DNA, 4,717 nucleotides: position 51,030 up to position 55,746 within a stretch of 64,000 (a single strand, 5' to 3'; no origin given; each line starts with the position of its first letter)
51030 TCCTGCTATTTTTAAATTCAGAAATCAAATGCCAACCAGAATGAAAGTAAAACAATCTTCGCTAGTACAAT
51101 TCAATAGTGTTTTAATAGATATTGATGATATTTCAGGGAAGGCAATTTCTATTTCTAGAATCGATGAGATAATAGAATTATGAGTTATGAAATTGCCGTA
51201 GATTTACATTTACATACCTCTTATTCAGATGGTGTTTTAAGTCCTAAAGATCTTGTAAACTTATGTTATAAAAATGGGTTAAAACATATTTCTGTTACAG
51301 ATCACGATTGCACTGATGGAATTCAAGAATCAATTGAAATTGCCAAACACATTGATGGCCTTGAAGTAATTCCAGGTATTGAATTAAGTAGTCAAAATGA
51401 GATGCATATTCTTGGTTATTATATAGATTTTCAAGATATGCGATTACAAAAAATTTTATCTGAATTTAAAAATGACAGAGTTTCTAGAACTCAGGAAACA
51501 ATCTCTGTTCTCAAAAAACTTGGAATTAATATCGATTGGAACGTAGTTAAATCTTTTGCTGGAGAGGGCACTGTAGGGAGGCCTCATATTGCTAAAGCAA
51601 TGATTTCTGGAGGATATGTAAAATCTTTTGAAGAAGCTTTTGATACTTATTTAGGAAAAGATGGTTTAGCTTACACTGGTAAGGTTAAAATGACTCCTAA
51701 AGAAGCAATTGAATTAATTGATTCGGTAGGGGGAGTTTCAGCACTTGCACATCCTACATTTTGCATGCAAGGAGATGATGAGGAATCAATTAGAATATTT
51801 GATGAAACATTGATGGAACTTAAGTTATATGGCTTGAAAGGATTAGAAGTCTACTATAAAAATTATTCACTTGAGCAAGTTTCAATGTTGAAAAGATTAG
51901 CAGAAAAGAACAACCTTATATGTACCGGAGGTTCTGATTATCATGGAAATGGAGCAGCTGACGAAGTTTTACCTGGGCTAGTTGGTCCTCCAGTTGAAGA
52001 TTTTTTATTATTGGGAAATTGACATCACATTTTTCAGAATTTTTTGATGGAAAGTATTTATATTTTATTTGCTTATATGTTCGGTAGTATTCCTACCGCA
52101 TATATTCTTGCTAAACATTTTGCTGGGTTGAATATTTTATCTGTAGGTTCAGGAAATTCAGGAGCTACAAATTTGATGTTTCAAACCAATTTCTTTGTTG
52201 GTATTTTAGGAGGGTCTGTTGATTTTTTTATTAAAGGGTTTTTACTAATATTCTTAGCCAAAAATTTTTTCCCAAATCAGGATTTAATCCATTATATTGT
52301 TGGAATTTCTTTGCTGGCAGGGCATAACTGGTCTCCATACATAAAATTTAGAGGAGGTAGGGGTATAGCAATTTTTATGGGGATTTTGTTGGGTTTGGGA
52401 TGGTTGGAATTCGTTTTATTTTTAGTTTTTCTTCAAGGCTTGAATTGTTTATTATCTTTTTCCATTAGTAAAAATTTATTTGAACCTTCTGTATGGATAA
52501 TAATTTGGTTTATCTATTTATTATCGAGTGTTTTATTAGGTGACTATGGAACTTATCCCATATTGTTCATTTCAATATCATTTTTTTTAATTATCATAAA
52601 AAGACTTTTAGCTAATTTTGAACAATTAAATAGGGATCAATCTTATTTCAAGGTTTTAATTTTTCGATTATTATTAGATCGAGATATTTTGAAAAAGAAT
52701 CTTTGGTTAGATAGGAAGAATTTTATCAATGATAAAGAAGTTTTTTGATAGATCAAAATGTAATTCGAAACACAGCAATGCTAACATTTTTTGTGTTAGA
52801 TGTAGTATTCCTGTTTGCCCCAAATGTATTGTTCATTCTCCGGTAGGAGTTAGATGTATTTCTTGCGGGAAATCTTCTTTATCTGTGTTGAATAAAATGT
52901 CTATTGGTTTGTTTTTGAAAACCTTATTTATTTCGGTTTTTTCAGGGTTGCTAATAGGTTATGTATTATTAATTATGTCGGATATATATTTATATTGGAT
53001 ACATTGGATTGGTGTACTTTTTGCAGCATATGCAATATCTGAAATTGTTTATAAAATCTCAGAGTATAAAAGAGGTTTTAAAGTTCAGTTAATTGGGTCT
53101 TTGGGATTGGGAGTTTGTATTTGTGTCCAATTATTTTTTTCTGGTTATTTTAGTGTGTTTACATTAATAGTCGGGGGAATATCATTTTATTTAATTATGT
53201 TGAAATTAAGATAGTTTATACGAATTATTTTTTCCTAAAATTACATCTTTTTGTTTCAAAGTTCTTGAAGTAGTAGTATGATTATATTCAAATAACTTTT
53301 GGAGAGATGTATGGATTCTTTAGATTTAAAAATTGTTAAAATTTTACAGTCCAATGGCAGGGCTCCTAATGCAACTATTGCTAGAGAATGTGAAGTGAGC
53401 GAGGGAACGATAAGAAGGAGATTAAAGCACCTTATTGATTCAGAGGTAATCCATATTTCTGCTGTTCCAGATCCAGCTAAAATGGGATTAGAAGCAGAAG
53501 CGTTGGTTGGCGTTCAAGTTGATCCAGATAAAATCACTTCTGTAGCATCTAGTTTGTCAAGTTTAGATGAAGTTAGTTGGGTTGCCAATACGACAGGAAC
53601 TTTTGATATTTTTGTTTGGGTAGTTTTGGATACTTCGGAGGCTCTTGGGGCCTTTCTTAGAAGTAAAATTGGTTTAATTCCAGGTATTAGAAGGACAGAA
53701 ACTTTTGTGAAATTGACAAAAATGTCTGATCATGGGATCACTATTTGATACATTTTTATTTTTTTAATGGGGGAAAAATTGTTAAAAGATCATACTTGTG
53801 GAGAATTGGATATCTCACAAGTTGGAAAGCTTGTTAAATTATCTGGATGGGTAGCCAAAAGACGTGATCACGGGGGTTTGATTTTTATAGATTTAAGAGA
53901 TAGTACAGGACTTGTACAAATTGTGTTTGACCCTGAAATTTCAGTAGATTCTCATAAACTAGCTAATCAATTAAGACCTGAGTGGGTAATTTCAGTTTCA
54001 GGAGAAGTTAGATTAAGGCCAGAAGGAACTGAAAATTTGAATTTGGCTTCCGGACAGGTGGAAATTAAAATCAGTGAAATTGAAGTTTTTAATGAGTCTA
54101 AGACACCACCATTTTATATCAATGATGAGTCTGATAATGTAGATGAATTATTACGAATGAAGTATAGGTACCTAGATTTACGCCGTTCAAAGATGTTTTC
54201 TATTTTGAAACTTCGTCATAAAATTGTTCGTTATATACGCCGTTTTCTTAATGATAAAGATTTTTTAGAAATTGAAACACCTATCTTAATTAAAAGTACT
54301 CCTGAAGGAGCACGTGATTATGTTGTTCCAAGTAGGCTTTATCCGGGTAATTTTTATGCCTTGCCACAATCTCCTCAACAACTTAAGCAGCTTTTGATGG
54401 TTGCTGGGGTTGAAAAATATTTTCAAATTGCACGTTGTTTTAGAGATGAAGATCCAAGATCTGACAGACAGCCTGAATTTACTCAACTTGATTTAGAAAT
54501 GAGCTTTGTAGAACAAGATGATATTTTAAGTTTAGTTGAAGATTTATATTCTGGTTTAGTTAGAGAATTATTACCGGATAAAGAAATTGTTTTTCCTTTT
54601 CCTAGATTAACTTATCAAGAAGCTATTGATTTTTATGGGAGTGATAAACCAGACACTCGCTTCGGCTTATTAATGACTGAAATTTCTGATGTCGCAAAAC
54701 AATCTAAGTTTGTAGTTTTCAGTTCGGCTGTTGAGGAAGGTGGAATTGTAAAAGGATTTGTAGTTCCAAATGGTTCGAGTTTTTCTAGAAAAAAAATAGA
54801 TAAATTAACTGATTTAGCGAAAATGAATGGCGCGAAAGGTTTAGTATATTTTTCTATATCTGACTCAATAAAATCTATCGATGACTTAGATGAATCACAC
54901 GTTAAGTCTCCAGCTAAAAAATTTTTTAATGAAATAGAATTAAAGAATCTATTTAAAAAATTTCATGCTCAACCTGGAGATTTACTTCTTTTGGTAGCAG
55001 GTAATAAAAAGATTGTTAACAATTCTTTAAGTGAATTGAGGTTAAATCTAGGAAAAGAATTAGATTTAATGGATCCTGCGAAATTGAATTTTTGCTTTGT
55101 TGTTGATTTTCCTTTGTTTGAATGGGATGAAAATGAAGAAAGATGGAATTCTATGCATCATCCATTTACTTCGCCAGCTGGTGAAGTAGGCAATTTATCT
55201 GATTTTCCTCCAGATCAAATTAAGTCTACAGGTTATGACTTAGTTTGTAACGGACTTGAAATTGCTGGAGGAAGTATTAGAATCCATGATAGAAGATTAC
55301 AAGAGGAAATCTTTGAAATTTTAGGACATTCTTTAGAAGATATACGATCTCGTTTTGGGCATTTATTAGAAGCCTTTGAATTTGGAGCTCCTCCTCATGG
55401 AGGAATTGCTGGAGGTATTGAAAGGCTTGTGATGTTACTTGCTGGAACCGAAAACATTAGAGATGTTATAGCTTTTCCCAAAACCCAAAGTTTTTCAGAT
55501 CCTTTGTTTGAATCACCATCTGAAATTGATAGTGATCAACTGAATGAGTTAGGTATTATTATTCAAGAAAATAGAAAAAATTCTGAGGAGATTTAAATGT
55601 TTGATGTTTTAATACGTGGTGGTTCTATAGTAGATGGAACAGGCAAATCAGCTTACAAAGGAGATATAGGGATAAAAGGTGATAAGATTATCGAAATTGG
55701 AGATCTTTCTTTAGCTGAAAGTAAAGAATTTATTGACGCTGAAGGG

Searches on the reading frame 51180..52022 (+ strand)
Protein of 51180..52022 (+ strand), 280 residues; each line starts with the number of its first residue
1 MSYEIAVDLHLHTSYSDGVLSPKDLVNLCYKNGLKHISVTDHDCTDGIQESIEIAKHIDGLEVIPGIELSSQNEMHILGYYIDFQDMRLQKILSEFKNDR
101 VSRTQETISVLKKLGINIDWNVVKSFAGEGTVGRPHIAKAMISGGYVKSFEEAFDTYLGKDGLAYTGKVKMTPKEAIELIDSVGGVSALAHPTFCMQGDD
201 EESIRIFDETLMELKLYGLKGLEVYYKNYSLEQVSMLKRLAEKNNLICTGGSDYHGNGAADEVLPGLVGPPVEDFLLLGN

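Call 20: search_protein_families(library=pfam, proteins=[window:51180-52022:+], max_evalue=0.001)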
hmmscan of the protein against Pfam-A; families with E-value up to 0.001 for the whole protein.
window:51180-52022:+ (280 aa): 1 family
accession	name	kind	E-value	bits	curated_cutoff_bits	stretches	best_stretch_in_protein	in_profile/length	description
PF02811.25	PHP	-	1.6e-10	42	26.4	1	8-74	1-68/164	PHP domain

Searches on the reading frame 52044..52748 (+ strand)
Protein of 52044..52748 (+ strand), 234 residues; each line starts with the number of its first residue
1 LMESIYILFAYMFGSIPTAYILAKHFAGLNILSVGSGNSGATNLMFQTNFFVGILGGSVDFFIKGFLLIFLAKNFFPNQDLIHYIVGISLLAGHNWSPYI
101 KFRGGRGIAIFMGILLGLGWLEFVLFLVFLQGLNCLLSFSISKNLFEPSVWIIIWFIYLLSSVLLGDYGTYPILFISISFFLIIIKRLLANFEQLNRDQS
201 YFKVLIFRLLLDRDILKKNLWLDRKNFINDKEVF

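Call 20: search_protein_families(library=pfam, proteins=[window:52044-52748:+], max_evalue=0.001)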
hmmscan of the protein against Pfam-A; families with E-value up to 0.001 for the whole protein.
window:52044-52748:+ (234 aa): 1 family
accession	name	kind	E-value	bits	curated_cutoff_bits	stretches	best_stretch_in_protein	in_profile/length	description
PF02660.20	G3P_acyltransf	-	1.5e-26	93.8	24.1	1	9-194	1-163/164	Glycerol-3-phosphate acyltransferase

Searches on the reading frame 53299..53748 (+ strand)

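Call 20: search_protein_families(library=pfam, proteins=[window:53299-53748:+], max_evalue=0.001)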
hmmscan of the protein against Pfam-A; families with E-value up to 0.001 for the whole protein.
window:53299-53748:+ (149 aa): 5 families
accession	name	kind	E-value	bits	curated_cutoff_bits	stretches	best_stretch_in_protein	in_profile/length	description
PF01037.27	AsnC_trans_reg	-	7.9e-15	55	25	1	70-137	1-69/73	Lrp/AsnC ligand binding domain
PF13404.12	HTH_AsnC-type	-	2.5e-14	53.3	27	1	5-45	1-41/42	AsnC-type helix-turn-helix domain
PF13412.12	HTH_24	-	1.8e-12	47.1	21.9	1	5-51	1-47/48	Winged helix-turn-helix DNA-binding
PF22482.2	AsnC_trans_reg_3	-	1.7e-10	41.3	24.4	1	78-139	23-83/95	PF0864 C-terminal dimeric alpha+beta barrel domain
PF08279.18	HTH_11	-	0.00036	20.8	25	1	10-53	3-46/55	HTH domain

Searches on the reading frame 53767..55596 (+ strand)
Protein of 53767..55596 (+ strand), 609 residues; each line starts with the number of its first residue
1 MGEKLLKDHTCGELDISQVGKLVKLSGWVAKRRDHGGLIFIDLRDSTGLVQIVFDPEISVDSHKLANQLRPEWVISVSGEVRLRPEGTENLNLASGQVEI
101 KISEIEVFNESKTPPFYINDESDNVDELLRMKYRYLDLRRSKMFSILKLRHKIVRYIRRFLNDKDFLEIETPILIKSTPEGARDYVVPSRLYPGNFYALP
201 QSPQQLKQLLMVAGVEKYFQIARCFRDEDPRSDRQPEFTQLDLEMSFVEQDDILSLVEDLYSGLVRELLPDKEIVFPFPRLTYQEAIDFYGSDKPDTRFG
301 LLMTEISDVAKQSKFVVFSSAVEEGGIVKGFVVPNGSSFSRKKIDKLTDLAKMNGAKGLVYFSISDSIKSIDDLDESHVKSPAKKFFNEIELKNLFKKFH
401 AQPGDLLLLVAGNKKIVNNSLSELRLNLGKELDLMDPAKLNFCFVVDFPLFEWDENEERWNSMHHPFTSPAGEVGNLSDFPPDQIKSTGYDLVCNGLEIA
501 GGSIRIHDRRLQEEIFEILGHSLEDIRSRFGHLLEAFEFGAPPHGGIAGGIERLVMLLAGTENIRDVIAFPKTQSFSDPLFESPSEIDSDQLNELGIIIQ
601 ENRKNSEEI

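Call 20: search_protein_families(library=pfam, proteins=[window:53767-55596:+], max_evalue=0.001)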
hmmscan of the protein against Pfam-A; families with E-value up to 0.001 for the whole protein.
window:53767-55596:+ (609 aa): 4 families
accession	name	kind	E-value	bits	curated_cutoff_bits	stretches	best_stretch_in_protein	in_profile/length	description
PF00152.25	tRNA-synt_2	-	2.6e-117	391.7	25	1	127-574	2-308/308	tRNA synthetases class II (D, K and N)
PF02938.19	GAD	-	2.7e-23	82.5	23.4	1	318-421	1-95/95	GAD domain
PF01336.31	tRNA_anti-codon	-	1.4e-18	67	27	1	23-107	1-74/75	OB-fold nucleic acid binding domain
PF01409.25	tRNA-synt_2d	-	0.00082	19.4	19.8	0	202-243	88-130/246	tRNA synthetases class II core domain (F)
